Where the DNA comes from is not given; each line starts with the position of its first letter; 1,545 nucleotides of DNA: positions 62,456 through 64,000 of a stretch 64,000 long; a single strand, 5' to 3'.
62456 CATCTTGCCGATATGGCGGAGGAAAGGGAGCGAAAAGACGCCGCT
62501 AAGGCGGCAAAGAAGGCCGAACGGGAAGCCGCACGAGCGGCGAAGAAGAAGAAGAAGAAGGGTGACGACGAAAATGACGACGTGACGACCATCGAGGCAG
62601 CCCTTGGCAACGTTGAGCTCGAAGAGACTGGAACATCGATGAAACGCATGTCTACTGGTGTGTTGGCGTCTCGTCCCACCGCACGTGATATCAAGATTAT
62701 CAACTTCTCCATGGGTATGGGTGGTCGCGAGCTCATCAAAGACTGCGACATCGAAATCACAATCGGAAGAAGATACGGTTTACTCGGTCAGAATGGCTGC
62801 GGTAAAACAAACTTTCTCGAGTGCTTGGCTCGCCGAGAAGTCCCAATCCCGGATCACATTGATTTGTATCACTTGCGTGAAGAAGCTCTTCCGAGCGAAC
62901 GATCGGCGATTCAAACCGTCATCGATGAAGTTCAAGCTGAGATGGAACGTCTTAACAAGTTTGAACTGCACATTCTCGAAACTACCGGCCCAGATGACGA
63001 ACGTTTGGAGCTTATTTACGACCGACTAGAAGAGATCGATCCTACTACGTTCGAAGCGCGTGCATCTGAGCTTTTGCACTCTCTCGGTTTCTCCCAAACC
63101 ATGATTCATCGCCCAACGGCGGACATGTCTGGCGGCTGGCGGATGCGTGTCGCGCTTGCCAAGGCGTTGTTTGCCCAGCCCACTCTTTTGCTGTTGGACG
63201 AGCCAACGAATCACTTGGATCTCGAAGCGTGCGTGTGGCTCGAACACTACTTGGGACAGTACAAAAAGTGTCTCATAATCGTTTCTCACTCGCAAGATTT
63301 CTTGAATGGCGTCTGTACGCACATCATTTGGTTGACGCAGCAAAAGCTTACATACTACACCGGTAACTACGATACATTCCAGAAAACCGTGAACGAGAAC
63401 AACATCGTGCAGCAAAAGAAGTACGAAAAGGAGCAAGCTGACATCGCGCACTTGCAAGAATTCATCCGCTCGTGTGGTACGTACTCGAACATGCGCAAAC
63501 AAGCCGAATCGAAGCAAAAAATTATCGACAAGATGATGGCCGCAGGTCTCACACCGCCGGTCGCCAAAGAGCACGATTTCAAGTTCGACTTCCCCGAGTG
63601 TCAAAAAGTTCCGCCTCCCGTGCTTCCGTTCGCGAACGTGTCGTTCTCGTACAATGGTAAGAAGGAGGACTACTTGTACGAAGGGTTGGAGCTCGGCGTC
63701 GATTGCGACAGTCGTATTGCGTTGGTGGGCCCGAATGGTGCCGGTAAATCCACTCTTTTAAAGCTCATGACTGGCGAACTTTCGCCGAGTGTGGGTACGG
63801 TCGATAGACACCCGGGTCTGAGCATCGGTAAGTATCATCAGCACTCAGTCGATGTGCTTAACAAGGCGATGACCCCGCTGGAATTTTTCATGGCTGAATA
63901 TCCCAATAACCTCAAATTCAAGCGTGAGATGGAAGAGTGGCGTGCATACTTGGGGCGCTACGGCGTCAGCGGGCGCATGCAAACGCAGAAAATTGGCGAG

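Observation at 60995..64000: Single ORF fusing a complete ZC3H15/DFRP1 (Tma46) module to an ABCF2/Arb1-type ABC-F ATPase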

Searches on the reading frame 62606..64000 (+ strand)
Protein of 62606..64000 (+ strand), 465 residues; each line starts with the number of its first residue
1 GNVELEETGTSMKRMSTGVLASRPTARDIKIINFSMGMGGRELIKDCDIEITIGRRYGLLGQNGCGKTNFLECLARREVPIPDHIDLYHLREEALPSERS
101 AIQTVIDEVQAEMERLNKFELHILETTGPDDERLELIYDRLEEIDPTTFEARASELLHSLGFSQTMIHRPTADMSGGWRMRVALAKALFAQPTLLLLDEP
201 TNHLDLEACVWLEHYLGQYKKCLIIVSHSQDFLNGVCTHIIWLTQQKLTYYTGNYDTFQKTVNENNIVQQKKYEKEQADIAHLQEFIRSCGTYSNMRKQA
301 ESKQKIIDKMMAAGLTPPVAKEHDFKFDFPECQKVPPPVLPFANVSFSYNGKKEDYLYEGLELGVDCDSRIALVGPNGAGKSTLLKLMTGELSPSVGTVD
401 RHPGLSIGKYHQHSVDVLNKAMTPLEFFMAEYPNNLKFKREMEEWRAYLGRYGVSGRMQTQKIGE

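Call 40: find_homologous_proteins(query=window:62606-64000:+, max_evalue=1e-50)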
Query seq(465 aa) (465 aa): 7862 proteins with E <= 1e-50 among 8000 candidates; the best 120 are listed.
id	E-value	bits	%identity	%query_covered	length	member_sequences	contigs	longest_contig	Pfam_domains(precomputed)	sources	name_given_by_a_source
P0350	5.0e-261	884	80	98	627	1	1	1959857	PF00005.34,PF02463.26,PF13304.13,PF12848.14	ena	-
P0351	6.4e-261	884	79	98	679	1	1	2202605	PF00005.34,PF02463.26,PF13304.13,PF12848.14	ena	-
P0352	9.7e-257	870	78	99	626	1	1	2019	PF00005.34,PF02463.26,PF13304.13,PF12848.14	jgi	-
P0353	1.4e-246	837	67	98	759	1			PF00005.34,PF13555.13,PF02463.26,PF13304.13,PF12848.14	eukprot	eukprot:CAMPEP_0118957626 /NCGR_PEP_ID=MMETSP1169-20130426/62194_1 /TAXON_ID=36882 /ORGANISM="Pyrami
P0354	1.4e-241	820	71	98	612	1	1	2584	PF00005.34,PF13175.13,PF13476.13,PF02463.26,PF13304.13,PF12848.14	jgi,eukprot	eukprot:CAMPEP_0117676328 /NCGR_PEP_ID=MMETSP0804-20121206/16104_1 /TAXON_ID=1074897 /ORGANISM="Tetr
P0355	2.8e-241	819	72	99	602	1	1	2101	PF00005.34,PF13476.13,PF03193.23,PF02463.26,PF13304.13,PF12848.14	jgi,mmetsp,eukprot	mmetsp:Transcript_6780/g.7767 ORF Transcript_6780/g.7767 Transcript_6780/m.7767 type:complete len:60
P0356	2.7e-240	816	72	97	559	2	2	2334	PF00005.34,PF13555.13,PF02463.26,PF13304.13,PF12848.14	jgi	-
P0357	4.6e-240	815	71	100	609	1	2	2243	PF00005.34,PF13476.13,PF02463.26,PF13304.13,PF12848.14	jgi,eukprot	eukprot:CAMPEP_0114249714 /NCGR_PEP_ID=MMETSP0058-20121206/14301_1 /TAXON_ID=36894 /ORGANISM="Pyrami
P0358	2.9e-239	812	72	97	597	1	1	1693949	PF00005.34,PF13476.13,PF13555.13,PF02463.26,PF13304.13,PF12848.14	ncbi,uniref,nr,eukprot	ncbi:hypothetical protein HYH03_003442 [Edaphochlamys debaryana]|uniref:ABC transporter domain-conta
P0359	4.3e-238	809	71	100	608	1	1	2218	PF00005.34,PF13175.13,PF13476.13,PF13555.13,PF02463.26,PF13304.13,PF12848.14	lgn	-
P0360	1.2e-237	807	72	97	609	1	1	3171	PF00005.34,PF13175.13,PF13476.13,PF13555.13,PF02463.26,PF13304.13,PF12848.14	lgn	-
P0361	3.2e-237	806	70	100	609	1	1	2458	PF00005.34,PF13175.13,PF13476.13,PF02463.26,PF13304.13,PF12848.14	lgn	-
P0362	3.5e-237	806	70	100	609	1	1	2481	PF00005.34,PF13175.13,PF13476.13,PF02463.26,PF13304.13,PF12848.14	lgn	-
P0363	1.0e-236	804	71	98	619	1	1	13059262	PF00005.34,PF13555.13,PF02463.26,PF13304.13,PF12848.14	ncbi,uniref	ncbi:hypothetical protein WJX72_009031 [[Myrmecia] bisecta]|uniref:ABC transporter domain-containing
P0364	1.2e-236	804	72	97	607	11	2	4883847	PF00005.34,PF13175.13,PF13476.13,PF13555.13,PF02463.26,PF13304.13,PF12848.14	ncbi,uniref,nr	ncbi:hypothetical protein Vretimale_1869 [Volvox reticuliferus]|uniref:Uncharacterized protein n=1 T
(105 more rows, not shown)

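Call 44: find_encoding_contigs(protein=P0351, flank=5000, max_places=1)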
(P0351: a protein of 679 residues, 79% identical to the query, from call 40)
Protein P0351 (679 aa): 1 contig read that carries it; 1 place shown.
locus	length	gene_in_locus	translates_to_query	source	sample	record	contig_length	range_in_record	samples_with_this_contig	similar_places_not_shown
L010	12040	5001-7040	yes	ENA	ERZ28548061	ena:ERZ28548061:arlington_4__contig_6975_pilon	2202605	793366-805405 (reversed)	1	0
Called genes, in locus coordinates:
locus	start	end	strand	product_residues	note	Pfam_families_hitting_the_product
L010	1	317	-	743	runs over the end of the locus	-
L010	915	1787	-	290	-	-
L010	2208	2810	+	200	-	-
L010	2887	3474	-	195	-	-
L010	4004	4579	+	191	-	-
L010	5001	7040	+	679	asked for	PF13304:AAA_21 (faint), PF02463:SMC_N (faint), PF00005:ABC_tran, PF12848:ABC_tran_Xtn, PF00005:ABC_tran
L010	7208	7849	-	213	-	-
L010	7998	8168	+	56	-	-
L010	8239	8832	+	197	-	PF06951:PLA2G12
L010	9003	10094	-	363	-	PF13489:Methyltransf_23 (weak), PF01209:Ubie_methyltran (weak), PF08241:Methyltransf_11, PF08242:Methyltransf_12, PF13649:Methyltransf_25, PF13847:Methyltransf_31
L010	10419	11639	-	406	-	PF01370:Epimerase, PF13460:NAD_binding_10, PF08338:DUF1731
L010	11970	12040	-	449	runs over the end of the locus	PF00069:Pkinase, PF07714:PK_Tyr_Ser-Thr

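Call 67: find_encoding_contigs(protein=P0352, flank=3000, max_places=3)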
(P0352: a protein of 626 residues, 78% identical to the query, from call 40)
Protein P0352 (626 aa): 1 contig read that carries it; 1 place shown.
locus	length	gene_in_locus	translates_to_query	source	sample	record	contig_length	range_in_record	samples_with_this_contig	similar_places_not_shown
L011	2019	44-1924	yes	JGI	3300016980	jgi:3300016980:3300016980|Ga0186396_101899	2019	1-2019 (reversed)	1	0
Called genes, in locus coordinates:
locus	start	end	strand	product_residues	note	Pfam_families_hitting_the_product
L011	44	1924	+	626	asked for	PF00005:ABC_tran, PF02463:SMC_N (faint), PF12848:ABC_tran_Xtn, PF00005:ABC_tran, PF13304:AAA_21 (weak)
